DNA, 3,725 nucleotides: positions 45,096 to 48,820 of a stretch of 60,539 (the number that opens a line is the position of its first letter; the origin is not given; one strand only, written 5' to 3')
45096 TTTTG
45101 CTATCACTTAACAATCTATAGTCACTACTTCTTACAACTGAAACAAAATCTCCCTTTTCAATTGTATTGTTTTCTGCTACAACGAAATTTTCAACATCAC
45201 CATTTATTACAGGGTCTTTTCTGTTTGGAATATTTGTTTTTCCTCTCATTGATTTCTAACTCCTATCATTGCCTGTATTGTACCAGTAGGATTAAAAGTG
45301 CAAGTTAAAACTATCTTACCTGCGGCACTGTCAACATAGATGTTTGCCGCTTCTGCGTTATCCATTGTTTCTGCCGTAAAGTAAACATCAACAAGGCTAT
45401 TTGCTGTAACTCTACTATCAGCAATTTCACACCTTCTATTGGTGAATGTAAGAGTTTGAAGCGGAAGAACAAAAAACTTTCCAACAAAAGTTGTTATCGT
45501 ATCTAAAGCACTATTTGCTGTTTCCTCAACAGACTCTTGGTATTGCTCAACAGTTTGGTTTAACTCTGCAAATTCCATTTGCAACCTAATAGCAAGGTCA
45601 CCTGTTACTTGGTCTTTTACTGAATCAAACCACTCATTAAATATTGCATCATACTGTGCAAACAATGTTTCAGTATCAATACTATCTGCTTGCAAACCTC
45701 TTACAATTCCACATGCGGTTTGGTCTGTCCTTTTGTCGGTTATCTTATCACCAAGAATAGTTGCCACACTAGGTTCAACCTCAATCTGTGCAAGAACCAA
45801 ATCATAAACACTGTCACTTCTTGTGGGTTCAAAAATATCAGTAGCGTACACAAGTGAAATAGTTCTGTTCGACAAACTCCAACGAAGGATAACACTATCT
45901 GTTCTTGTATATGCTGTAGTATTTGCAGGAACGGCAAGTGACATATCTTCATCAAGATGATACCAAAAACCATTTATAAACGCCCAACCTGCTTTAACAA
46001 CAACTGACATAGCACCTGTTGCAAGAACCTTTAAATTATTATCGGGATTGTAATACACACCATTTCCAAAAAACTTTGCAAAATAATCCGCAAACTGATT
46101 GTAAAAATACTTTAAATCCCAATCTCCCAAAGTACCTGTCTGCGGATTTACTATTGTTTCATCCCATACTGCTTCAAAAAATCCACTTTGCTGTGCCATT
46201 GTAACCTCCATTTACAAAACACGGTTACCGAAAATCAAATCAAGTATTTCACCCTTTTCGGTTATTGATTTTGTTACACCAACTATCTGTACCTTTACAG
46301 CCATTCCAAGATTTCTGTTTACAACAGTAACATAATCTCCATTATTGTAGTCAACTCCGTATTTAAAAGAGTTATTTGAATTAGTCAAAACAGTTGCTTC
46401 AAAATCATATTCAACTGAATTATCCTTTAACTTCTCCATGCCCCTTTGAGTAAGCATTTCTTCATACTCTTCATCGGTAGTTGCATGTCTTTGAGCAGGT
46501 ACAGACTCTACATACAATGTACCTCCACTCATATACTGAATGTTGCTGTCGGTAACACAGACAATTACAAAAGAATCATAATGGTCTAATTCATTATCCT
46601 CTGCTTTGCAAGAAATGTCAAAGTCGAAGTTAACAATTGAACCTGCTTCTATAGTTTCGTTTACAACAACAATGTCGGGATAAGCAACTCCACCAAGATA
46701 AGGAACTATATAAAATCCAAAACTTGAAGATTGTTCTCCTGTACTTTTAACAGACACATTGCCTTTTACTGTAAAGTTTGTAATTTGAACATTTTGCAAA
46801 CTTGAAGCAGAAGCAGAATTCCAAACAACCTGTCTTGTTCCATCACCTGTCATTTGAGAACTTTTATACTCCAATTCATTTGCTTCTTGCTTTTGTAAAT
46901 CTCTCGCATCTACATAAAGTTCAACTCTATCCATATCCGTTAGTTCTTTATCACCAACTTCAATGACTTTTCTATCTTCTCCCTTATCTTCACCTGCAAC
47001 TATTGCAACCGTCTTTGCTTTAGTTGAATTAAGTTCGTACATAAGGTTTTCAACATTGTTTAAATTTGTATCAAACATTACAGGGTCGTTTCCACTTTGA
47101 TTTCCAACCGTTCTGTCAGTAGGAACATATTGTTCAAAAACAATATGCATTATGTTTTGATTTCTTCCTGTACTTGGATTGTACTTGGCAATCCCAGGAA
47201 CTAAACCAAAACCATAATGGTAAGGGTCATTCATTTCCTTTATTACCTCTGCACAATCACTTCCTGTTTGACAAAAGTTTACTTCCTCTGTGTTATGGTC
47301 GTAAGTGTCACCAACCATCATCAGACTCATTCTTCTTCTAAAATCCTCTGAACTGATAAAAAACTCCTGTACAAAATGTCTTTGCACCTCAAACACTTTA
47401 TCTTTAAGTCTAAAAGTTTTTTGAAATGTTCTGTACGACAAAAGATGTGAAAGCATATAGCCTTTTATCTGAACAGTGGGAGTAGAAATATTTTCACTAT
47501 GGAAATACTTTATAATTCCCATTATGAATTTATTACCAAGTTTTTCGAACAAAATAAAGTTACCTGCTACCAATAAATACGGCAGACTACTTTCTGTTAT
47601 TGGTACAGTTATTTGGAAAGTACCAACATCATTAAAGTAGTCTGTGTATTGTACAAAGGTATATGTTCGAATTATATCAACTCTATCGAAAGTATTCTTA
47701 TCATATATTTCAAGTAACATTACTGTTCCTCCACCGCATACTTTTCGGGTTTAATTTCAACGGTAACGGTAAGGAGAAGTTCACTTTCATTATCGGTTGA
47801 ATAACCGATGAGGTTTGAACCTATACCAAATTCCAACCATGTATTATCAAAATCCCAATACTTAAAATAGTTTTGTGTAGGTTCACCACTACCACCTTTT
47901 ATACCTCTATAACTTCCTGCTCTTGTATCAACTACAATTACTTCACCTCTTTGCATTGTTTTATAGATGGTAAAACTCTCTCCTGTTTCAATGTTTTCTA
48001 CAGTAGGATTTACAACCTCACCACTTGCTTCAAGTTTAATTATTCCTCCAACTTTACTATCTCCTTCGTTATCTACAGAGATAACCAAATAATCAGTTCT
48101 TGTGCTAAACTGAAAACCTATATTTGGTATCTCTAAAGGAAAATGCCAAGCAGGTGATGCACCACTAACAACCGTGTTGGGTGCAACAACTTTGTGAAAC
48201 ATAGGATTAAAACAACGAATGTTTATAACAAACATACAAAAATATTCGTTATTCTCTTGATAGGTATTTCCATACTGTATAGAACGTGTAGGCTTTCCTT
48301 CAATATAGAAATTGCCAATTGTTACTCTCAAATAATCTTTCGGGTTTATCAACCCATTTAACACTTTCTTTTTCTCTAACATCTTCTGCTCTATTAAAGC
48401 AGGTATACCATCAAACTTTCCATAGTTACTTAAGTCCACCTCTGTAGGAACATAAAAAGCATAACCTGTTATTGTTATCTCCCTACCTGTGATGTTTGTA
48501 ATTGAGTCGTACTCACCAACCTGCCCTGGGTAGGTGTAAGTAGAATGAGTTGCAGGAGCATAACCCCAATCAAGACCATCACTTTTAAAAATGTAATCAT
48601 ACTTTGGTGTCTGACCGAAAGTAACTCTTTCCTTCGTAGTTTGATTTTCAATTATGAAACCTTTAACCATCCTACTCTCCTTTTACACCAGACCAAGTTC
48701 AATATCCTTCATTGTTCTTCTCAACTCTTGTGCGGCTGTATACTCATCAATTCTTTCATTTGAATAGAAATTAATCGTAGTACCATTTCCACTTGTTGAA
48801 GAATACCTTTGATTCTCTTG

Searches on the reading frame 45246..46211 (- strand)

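Call 70: search_protein_families(library=phrogs, proteins=[window:45246-46211:-], max_evalue=0.00001)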
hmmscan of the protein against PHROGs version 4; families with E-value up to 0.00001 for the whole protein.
window:45246-46211:- (321 aa): 8 families
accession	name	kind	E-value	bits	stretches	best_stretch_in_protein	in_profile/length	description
phrog_1220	-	head and packaging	6.4e-53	181.9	1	3-290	4-307/574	head protein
phrog_9534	-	head and packaging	1.6e-34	121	1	29-203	10-185/303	head protein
phrog_27282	-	unknown function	3.8e-32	112.8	1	35-235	18-222/445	-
phrog_5339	-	head and packaging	5.7e-28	98.6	1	35-242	21-209/633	virion structural protein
phrog_35103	-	unknown function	2.6e-21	76.4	1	32-206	13-190/916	-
phrog_17342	-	unknown function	6.9e-08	33.1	1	45-167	26-163/326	-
phrog_18805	-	unknown function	7.5e-08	32.6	1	32-183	14-174/457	-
phrog_13571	-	head and packaging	5.7e-07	30.1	1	57-178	33-166/356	virion structural protein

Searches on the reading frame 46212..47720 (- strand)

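Call 70: search_protein_families(library=phrogs, proteins=[window:46212-47720:-], max_evalue=0.00001)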
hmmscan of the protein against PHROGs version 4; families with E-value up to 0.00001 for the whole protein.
window:46212-47720:- (502 aa): 2 families
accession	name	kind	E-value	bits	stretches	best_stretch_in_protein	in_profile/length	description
phrog_538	-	tail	3.6e-57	195.4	2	1-289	29-296/684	minor tail protein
phrog_33036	-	unknown function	1.5e-10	42.4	1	416-501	25-108/120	-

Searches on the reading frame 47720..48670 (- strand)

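Call 70: search_protein_families(library=phrogs, proteins=[window:47720-48670:-], max_evalue=0.00001)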
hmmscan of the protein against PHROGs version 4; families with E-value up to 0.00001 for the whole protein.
window:47720-48670:- (316 aa): 2 families
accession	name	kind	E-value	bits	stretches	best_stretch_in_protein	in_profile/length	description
phrog_36410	-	unknown function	4.1e-15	57.1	1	190-299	3-112/125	-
phrog_33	-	tail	1.2e-12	48.7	1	5-311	39-278/651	distal tail protein Dit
